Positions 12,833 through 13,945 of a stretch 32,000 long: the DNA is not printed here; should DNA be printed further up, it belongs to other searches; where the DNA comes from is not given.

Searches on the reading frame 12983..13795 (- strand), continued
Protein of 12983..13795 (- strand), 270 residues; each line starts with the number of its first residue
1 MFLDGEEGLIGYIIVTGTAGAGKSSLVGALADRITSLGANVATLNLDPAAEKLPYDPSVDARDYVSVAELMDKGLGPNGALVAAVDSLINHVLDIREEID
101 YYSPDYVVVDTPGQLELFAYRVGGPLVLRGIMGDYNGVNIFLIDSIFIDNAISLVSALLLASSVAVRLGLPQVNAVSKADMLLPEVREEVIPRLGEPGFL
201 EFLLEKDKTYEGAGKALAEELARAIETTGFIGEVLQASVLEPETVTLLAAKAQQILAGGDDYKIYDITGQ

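Call 59: find_encoding_contigs(protein=P0053, flank=3000, max_places=2)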
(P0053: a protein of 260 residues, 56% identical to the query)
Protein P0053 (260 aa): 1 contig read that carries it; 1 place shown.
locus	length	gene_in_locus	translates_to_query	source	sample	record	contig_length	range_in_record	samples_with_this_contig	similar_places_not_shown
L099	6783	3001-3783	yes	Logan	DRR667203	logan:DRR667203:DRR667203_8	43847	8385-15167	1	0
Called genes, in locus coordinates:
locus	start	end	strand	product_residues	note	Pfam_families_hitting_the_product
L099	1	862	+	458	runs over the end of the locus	PF01909:NTP_transf_2, PF09249:tRNA_NucTransf2, PF21133:CAA_C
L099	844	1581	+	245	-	-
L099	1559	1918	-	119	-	-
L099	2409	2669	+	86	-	-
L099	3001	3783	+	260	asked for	PF03029:ATP_bind_1, PF13191:AAA_16 (faint)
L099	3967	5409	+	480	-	PF02629:CoA_binding, PF13380:CoA_binding_2, PF13607:Succ_CoA_lig, PF19045:Ligase_CoA_2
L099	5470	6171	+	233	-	PF13549:ATP-grasp_5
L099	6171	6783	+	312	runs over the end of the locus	-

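Call 84: find_encoding_contigs(protein=P0061, flank=3000, max_places=2)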
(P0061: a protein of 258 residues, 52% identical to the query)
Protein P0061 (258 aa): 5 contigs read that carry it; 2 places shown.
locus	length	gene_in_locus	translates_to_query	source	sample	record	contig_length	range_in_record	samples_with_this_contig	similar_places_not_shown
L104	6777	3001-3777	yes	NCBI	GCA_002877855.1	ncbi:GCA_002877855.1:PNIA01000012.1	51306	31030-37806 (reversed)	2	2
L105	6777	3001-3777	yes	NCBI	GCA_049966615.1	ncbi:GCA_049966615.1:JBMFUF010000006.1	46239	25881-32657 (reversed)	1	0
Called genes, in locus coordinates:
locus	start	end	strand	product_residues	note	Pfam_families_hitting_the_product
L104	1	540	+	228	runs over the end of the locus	-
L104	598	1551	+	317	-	PF02754:CCG (weak)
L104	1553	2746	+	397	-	PF02589:LUD_dom, PF13534:Fer4_17 (faint), PF12797:Fer4_2 (faint), PF13237:Fer4_10 (faint), PF00037:Fer4 (faint), PF13183:Fer4_8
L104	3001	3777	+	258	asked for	PF03029:ATP_bind_1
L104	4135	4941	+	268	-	PF03807:F420_oxidored, PF14748:P5CR_dimer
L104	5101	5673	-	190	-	-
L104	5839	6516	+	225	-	-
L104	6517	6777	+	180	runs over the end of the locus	PF02778:tRNA_int_endo_N, PF01974:tRNA_int_endo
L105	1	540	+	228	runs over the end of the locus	-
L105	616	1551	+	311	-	PF02754:CCG (weak)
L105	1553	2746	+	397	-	PF02589:LUD_dom, PF13534:Fer4_17 (faint), PF12797:Fer4_2 (faint), PF13237:Fer4_10 (faint), PF00037:Fer4 (faint), PF13183:Fer4_8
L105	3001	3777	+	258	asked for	PF03029:ATP_bind_1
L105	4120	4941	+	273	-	PF03807:F420_oxidored, PF14748:P5CR_dimer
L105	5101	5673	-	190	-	-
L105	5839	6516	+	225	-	-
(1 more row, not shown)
